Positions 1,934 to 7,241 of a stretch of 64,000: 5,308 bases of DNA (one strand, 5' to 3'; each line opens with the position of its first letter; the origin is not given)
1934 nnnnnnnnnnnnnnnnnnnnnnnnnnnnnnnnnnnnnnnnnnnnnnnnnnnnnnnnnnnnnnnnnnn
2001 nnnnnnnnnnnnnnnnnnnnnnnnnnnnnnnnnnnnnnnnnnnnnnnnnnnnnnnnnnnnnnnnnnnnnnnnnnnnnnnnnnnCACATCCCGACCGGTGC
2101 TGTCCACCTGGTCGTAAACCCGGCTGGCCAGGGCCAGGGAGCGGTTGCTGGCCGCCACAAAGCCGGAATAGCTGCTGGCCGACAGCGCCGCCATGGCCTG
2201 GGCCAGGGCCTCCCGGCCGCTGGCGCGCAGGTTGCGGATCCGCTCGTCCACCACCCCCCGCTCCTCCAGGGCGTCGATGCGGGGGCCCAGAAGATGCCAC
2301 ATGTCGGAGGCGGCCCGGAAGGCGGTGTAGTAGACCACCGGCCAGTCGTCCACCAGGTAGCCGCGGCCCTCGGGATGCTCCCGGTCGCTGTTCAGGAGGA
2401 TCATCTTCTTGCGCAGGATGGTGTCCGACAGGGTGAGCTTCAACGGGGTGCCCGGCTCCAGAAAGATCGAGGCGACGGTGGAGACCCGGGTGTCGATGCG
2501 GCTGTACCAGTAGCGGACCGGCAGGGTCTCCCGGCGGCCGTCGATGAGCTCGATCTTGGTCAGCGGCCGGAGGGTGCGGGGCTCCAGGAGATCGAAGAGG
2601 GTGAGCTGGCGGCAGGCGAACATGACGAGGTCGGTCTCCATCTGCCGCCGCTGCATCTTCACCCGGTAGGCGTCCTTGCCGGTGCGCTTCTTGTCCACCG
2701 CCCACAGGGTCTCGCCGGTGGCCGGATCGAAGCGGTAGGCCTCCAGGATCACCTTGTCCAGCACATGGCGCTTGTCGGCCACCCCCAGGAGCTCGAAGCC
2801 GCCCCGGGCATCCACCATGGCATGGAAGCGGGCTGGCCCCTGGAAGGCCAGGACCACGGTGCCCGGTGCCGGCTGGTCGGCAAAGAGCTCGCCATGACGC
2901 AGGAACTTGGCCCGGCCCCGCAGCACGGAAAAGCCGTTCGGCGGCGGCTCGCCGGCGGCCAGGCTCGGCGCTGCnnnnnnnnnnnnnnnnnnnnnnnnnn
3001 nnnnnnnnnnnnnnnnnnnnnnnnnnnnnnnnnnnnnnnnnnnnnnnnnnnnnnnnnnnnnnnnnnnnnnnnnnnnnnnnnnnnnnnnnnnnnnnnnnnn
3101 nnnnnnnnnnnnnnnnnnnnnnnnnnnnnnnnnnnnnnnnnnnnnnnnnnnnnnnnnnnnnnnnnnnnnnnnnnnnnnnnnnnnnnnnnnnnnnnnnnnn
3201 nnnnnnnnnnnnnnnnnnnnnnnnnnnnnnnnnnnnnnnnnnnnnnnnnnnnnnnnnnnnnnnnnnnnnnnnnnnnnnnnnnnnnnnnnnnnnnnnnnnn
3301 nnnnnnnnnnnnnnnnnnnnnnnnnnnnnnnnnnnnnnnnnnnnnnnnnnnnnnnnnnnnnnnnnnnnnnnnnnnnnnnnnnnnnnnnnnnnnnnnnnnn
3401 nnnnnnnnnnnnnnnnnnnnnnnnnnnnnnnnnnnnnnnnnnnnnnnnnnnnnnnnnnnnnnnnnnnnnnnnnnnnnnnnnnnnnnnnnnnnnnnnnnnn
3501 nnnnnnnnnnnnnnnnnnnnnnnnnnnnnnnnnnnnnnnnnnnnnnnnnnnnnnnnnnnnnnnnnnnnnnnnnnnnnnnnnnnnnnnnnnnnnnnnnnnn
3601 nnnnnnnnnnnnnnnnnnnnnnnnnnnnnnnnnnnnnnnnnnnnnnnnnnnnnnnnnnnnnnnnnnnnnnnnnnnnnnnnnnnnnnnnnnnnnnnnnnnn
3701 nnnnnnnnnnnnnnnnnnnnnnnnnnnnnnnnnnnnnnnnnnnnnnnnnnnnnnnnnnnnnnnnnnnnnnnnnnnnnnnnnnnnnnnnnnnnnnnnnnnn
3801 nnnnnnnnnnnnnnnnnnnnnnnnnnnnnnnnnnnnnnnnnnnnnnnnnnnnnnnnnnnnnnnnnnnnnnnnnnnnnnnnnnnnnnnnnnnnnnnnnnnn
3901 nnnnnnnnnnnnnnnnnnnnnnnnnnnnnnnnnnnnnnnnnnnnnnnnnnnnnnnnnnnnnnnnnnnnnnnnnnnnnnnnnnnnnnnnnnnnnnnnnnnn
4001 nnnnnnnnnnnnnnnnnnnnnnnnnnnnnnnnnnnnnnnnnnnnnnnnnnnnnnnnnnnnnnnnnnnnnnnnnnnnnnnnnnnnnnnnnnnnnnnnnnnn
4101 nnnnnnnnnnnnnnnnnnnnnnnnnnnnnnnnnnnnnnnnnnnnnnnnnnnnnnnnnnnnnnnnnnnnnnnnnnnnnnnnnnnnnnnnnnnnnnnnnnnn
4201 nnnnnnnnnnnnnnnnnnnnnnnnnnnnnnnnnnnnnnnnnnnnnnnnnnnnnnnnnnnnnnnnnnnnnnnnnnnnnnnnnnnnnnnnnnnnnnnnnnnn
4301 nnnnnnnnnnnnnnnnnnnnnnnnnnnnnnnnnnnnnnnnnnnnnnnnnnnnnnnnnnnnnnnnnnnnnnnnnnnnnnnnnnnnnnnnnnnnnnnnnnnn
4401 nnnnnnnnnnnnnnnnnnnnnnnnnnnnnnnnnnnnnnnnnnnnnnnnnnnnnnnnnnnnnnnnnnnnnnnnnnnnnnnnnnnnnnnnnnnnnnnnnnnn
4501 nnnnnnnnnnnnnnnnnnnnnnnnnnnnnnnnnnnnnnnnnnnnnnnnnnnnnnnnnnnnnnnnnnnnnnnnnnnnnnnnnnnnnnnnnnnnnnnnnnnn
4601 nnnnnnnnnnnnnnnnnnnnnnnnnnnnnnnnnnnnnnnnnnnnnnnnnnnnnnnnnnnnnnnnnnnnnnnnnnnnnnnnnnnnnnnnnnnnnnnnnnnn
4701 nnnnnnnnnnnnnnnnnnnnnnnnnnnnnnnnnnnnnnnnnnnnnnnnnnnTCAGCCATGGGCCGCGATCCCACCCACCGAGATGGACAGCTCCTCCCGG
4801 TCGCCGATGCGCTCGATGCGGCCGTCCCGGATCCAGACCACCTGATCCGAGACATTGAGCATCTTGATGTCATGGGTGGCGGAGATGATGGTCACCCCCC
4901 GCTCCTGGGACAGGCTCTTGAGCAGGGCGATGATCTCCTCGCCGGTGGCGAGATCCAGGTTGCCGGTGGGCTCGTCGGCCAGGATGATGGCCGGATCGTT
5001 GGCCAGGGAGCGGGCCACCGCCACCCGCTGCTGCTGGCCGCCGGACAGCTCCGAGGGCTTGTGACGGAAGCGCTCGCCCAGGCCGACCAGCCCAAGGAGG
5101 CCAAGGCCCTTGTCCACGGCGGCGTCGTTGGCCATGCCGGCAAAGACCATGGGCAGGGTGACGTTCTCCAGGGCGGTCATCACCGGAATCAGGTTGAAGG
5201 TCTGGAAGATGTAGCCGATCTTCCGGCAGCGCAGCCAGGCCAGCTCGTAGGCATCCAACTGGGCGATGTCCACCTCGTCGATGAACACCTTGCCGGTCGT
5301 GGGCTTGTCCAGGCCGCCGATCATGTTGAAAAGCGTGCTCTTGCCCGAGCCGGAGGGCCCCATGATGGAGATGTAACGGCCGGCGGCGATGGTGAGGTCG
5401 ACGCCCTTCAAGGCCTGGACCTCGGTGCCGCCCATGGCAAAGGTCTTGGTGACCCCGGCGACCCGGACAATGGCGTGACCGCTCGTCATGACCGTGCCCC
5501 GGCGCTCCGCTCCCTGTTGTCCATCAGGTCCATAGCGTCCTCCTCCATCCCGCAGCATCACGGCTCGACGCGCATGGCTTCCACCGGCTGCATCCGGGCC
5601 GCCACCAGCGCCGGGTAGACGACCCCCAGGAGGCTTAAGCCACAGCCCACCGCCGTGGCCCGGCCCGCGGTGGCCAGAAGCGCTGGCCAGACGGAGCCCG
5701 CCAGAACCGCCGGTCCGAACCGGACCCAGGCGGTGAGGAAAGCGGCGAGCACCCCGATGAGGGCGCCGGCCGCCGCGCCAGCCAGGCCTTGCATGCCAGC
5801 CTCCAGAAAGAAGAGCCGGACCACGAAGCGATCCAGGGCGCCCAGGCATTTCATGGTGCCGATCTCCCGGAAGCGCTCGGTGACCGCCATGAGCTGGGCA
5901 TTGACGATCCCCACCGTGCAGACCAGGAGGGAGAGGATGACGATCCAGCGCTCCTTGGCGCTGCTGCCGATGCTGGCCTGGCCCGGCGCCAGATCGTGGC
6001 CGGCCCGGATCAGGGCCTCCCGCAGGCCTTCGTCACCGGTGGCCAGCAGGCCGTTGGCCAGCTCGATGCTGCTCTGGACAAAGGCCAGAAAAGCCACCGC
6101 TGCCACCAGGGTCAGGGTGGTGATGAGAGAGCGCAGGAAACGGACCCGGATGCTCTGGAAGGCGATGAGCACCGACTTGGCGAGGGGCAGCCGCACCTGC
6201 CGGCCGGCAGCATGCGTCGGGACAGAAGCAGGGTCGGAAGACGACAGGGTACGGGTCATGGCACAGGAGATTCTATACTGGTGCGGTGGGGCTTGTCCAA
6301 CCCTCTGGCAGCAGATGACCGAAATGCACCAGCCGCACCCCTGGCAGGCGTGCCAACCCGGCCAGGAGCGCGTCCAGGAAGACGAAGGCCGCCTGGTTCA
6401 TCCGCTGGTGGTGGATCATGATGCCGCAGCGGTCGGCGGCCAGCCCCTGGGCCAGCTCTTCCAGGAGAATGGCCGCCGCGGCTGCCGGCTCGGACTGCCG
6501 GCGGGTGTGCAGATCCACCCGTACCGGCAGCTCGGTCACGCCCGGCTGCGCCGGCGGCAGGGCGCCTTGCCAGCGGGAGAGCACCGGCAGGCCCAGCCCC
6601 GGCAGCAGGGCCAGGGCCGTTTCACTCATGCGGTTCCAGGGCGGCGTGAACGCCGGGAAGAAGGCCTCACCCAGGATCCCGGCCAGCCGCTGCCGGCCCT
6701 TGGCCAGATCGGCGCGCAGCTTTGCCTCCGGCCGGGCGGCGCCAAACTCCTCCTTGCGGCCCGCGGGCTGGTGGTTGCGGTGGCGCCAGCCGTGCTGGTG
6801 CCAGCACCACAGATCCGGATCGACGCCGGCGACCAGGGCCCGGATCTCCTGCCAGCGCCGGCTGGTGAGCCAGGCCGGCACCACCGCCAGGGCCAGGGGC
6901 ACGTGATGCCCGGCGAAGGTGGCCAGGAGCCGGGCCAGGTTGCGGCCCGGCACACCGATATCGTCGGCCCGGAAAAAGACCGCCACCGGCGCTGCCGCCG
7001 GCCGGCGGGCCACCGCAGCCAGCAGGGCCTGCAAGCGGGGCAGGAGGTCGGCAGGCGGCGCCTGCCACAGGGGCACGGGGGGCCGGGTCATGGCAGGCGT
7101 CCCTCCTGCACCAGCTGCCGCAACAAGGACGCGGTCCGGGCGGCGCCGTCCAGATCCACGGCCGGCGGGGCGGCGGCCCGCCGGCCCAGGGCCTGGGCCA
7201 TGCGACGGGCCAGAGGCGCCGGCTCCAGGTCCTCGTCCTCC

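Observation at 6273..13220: Seven-gene glycoconjugate pathway lacking any classical polysaccharide export or priming gene, fused in one transcriptional direction to the FtsX-type ABC system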

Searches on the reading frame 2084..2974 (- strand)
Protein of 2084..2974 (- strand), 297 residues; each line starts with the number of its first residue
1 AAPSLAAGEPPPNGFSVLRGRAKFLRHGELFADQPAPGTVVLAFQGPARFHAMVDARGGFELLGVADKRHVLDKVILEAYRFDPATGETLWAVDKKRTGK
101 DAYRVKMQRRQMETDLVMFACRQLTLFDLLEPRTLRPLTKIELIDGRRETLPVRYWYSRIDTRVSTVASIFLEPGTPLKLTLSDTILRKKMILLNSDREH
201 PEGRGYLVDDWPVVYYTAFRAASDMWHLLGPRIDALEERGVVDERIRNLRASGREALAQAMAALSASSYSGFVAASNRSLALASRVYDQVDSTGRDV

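Call 91: predict_structure(alignment_id=A8)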
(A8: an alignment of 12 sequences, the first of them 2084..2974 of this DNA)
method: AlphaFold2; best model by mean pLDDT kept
length: 297 residues; sequences in the alignment: 12
mean_pLDDT: 48.8   pTM: 0.34
mean pLDDT of the five models: 48.8, 46.9, 46.2, 44.3, 44.1
residues with pLDDT >= 90: 15; 70-90: 52; 50-70: 41; < 50: 189
segments of 3 or more residues with pLDDT < 50: 1-16, 25-31, 42-51, 63-152, 154-217
pLDDT, mean of each block of 10 residues (from residue 1): 33 47 45 56 43 59 40 30 35 33 26 26 28 32 45 43 37 40 32 30 33 45 74 85 89 92 77 75 75 62
secondary structure, 60 per line:
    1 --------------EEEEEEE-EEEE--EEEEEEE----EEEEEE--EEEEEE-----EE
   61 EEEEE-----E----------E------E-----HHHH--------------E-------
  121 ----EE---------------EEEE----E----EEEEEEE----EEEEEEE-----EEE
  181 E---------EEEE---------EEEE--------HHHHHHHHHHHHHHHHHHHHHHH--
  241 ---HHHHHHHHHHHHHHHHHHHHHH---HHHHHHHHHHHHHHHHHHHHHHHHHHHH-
elements in order: E15-21 E23-26 E29-35 E40-45 E48-53 E59-65 H95-98 E142-145 E155-161 E166-172 E178-181 E191-194 E204-207 H216-238 H244-265 H269-296

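Call 104: search_protein_representatives(protein=window:2084-2974:-)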
Query: 297 residues. Proteins with E-value up to 0.001 (for the whole library): 362; up to 1e-10: 183; up to 1e-30: 40. The best 150 are listed.
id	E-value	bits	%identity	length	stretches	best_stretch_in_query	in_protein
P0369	1.6e-122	424.6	64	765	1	2-297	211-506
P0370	2.8e-115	400.8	60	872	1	2-297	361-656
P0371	2.6e-113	394.4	62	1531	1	4-297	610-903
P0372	2.8e-100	351.6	54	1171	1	2-297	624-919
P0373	2.0e-98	345.5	56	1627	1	1-297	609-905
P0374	7.2e-98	343.7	58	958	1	2-270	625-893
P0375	3.6e-95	334.8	54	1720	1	5-297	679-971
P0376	4.7e-95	334.4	54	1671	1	2-297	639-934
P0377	7.7e-95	333.7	55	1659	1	10-297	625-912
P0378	1.2e-94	333.1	56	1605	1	10-297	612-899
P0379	2.6e-93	328.7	61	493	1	10-251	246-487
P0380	5.6e-93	327.6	53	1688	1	10-297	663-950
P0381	1.4e-89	316.4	53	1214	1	3-297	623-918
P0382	3.2e-86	305.4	64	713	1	2-215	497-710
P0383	1.5e-81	290.1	47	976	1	3-297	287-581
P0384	3.6e-80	285.6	50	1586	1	12-297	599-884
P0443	2.2e-21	92.7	32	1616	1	58-297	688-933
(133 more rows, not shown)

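Call 109: fold_search(model_id=the predicted structure, library=pdb)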
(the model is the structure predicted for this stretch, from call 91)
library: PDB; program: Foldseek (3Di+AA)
matches with E <= 10: 282; with E <= 0.001: 0
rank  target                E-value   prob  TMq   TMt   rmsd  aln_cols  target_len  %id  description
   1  4fxt_A                3.0e-01  0.41  0.15  0.21   9.2        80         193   12  Crystal structure of a DUF3823 family protein (BACOVA_02663) from Bacteroides ovatus ATCC 8483 at 2.77 A resolution (released 2012-07-25)
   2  4fxt_K                3.4e-01  0.35  0.14  0.20   9.1        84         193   11  Crystal structure of a DUF3823 family protein (BACOVA_02663) from Bacteroides ovatus ATCC 8483 at 2.77 A resolution (released 2012-07-25)
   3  5wob_W                3.4e-01  0.08  0.14  0.19  18.8       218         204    9  Crystal Structure Analysis of Fab1-Bound Human Insulin Degrading Enzyme (IDE) in Complex with Insulin (released 2018-04-18)
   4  4fxt_C                4.3e-01  0.30  0.14  0.20   9.3        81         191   14  Crystal structure of a DUF3823 family protein (BACOVA_02663) from Bacteroides ovatus ATCC 8483 at 2.77 A resolution (released 2012-07-25)
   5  4fxt_F                4.5e-01  0.35  0.15  0.21   9.0        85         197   12  Crystal structure of a DUF3823 family protein (BACOVA_02663) from Bacteroides ovatus ATCC 8483 at 2.77 A resolution (released 2012-07-25)
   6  9a2i_MODEL_1_A        5.1e-01  0.08  0.18  0.11  18.3       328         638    7  Model of E. coli DnaK by in-cell photo-crosslinking MS and deep learning (released 2023-02-24)
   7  9a5j_A                5.4e-01  0.90  0.22  0.11   3.2        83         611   13  Integrative model of DNAK-GUDB by crosslinking MS and deep learning (released 2024-09-18)
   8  7dgw                  5.7e-01  0.95  0.20  0.59   5.3        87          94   17  De novo designed protein H4A2S (released 2021-11-24)
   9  4fxt_D                5.7e-01  0.47  0.13  0.18   4.5        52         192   13  Crystal structure of a DUF3823 family protein (BACOVA_02663) from Bacteroides ovatus ATCC 8483 at 2.77 A resolution (released 2012-07-25)
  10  4fm3_C                6.4e-01  0.97  0.21  0.60   3.0        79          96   14  Crystal structure of a DUF4398 family protein (PA2901) from Pseudomonas aeruginosa PAO1 at 2.47 A resolution (released 2012-08-15)
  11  9tav_B                7.6e-01  0.80  0.21  0.47   6.1       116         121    9  De novo photoenzyme photoABLE2 in complex with substrate (released 2026-03-25)
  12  4jnf                  7.6e-01  0.15  0.21  0.27  12.0       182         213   11  Allosteric opening of the polypeptide-binding site when an Hsp70 binds ATP (released 2013-05-29)
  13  8iwh_Q                8.0e-01  0.30  0.17  0.32  19.7       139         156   11  Structure and characteristics of a photosystem II supercomplex containing monomeric LHCX and dimeric FCPII antennae fr (released 2023-10-25)
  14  8q4h_C                8.5e-01  0.33  0.16  0.43   8.6        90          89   19  a membrane-bound menaquinol:organohalide oxidoreductase complex RDH complex (released 2023-10-18)
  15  1dkx_A                9.5e-01  0.21  0.18  0.22   6.9       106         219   15  THE SUBSTRATE BINDING DOMAIN OF DNAK IN COMPLEX WITH A SUBSTRATE PEPTIDE, DETERMINED FROM TYPE 1 SELENOMETHIONYL CRYST (released 1996-12-07)
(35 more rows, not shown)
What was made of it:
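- Tried and rejected: The model was poor (pLDDT 48.8) and its fold search was meaningless (calls 91, 109).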

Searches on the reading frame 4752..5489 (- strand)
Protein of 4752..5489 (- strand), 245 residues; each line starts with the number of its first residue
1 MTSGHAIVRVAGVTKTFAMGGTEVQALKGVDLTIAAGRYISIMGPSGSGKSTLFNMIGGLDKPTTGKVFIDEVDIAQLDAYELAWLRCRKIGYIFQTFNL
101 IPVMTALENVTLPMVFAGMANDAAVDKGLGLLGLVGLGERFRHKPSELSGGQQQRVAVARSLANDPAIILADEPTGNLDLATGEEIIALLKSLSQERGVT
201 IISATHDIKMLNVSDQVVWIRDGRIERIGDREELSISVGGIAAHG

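Call 5: search_protein_families(library=pfam, proteins=[window:4752-5489:-], max_evalue=0.01)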
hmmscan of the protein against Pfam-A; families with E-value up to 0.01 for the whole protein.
window:4752-5489:- (245 aa): 5 families
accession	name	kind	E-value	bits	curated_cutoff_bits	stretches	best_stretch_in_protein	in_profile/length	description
PF00005.33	ABC_tran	-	1.6e-33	116.6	25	1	27-175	1-136/137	ABC transporter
PF02463.25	SMC_N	-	3.9e-05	23.6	40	0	144-220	133-211/220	RecF/RecN/SMC N terminal domain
PF13304.12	AAA_21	-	8.5e-05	23.2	27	0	145-211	235-303/304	AAA domain, putative AbiEii toxin, Type IV TA system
PF13555.12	AAA_29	-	0.0015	18.7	27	1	30-54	15-39/61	P-loop containing region of AAA domain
PF03193.22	RsgA_GTPase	-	0.0016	18.7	30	1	25-68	95-137/174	RsgA GTPase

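Call 6: search_protein_families(library=ncbifam, proteins=[window:4752-5489:-], max_evalue=0.01)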
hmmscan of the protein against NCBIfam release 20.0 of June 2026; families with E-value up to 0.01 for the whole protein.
window:4752-5489:- (245 aa): 193 families (the best 25 are shown)
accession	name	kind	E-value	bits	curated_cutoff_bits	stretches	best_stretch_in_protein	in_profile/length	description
TIGR02211.1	LolD_lipo_ex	equivalog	9e-65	218.3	307.75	1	7-226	1-220/221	lipoprotein-releasing ABC transporter ATP-binding protein LolD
NF007826.0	PRK10535.1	equivalog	1.5e-63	215.2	966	1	6-227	3-223/648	macrolide ABC transporter ATP-binding protein/permease MacB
NF007879.0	PRK10584.1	equivalog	6.4e-59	199.4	336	1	5-226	4-225/228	putative ABC transporter ATP-binding protein YbbA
TIGR02982.1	heterocyst_DevA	subfamily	3.7e-58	196.7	295.8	1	8-226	2-220/220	ABC exporter ATP-binding subunit, DevA family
NF038007.1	ABC_ATP_DarD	equivalog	4e-58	196.5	375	1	10-225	4-218/218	darobactin export ABC transporter ATP-binding protein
TIGR02673.1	FtsE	equivalog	5.8e-58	196.1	264.85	1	7-222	1-212/214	cell division ATP-binding protein FtsE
NF008639.0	PRK11629.1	equivalog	6.3e-58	195.9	360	1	6-226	5-225/234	lipoprotein-releasing ABC transporter ATP-binding protein LolD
TIGR01186.1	proV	subfamily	5.2e-55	187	326.6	1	25-234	7-217/363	betaine/proline/choline family ABC transporter ATP-binding protein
TIGR02314.1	ABC_MetN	equivalog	1.9e-53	181.7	499.7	1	8-225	2-219/343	methionine ABC transporter ATP-binding protein MetN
NF040933.2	ABC_arch_GlcV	equivalog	2.6e-53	181.1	450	1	8-234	3-229/357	glucose ABC transporter ATP-binding protein GlcV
TIGR03608.1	L_ocin_972_ABC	subfamily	6.2e-53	179.3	254.85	1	24-219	11-205/206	putative bacteriocin export ABC transporter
TIGR02315.1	ABC_phnC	equivalog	4e-50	170.5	266.1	1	7-225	1-224/243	phosphonate ABC transporter ATP-binding protein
NF007027.0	PRK09493.1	equivalog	5.6e-50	169.9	379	1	11-234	5-223/240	glutamine ABC transporter ATP-binding protein GlnQ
TIGR03265.1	PhnT2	equivalog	4e-48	164.5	457.7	1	8-234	5-222/353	putative 2-aminoethylphosphonate ABC transporter ATP-binding protein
NF006987.0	PRK09452.1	equivalog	4.1e-48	164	482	1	3-232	13-233/378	spermidine/putrescine ABC transporter ATP-binding protein PotA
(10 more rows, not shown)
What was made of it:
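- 4752..5489 (-): I: ABC ATPase of the LolD/MacB/FtsE type, 245 aa. About 75-85% identical across loci. LolD 9e-65 and MacB NBD 1.5e-63, both sub-threshold (calls 5, 6).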

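Call 105: search_protein_families(library=padloc, proteins=[window:4752-5489:-], max_evalue=0.00001)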
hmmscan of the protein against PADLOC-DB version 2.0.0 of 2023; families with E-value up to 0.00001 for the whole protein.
window:4752-5489:- (245 aa): 4 families
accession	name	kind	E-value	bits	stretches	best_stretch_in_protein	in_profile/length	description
PDLC04135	mad3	-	1.7e-30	104.8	2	141-239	257-361/374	mads_3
PDLC04140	mad8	-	2.1e-10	38.6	1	22-57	12-47/314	mads_8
PDLC02335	AbiLi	-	1.4e-06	25.6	0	148-220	176-250/326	AbiLi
PDLC02914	ATPase-Toprim_I-B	-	2.6e-06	24.9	0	149-215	186-252/443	-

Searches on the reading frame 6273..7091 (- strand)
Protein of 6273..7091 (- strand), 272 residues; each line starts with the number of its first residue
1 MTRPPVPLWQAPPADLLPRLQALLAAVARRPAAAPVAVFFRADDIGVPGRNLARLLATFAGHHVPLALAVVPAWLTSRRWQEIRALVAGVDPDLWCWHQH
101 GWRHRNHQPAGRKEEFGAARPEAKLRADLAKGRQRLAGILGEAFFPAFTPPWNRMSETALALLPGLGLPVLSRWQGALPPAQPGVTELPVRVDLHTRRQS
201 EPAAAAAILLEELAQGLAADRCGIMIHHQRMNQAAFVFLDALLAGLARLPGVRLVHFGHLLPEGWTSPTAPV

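Call 5: search_protein_families(library=pfam, proteins=[window:6273-7091:-], max_evalue=0.01)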
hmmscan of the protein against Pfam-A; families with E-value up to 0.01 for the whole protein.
window:6273-7091:- (272 aa): 1 family
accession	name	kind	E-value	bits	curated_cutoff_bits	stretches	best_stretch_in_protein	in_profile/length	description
PF10096.14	DUF2334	-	0.00045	20.3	26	1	39-164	3-137/203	Uncharacterized protein conserved in bacteria (DUF2334)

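Call 6: search_protein_families(library=ncbifam, proteins=[window:6273-7091:-], max_evalue=0.01)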
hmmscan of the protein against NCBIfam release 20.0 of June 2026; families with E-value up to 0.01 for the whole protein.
window:6273-7091:- (272 aa): 0 families

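Call 38: search_solved_structures(query=A3, max_evalue=1)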
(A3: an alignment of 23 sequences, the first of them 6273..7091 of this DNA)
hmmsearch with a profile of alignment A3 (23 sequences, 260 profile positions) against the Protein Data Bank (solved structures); distinct sequences matched with E-value up to 1: 1.
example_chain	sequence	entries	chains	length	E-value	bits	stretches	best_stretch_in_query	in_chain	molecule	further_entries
3rjz_A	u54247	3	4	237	0.76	12.4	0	133-171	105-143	N-type ATP pyrophosphatase superfamily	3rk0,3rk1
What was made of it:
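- On CE4 (NodB-fold) carbohydrate deacetylases: there is no PDB sequence hit (call 38);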

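Call 56: search_protein_families(library=pfam, alignment_id=A3, max_evalue=0.05)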
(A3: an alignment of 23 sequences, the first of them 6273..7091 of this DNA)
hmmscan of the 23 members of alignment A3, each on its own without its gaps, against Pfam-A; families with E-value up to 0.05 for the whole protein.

A. member 1, window:6273-7091:- (272 aa): 1 family
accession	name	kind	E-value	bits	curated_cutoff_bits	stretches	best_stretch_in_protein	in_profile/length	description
PF10096.14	DUF2334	-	0.00045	20.3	26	1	39-164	3-137/203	Uncharacterized protein conserved in bacteria (DUF2334)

B. families by the number of members that match (of 23 scanned): 2 families
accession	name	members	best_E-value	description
PF10096.14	DUF2334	21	1.2e-09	Uncharacterized protein conserved in bacteria (DUF2334)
PF01522.26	Polysacc_deac_1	14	4.9e-07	Polysaccharide deacetylase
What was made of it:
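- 6273..7091 (-): G: cytoplasmic CE4-superfamily (NodB-fold, DUF2334-type) deacetylase-like protein, 272 aa. Family-wide, 21/23 members hit DUF2334 and 14/23 hit Polysacc_deac_1 (call 56).
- On Mycothiol / bacillithiol biosynthesis: G belongs to the CE4/DUF2334 superfamily (call 56).
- On CE4 (NodB-fold) carbohydrate deacetylases: 14/23 family members hit Polysacc_deac_1 (best 4.9e-7) and 21/23 hit DUF2334 (call 56).
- Tried and rejected: Family-wide Pfam scanning gave the support instead (call 56).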

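Call 105: search_protein_families(library=padloc, proteins=[window:6273-7091:-], max_evalue=0.00001)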
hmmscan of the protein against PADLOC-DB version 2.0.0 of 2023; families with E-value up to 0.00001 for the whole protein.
window:6273-7091:- (272 aa): 0 families
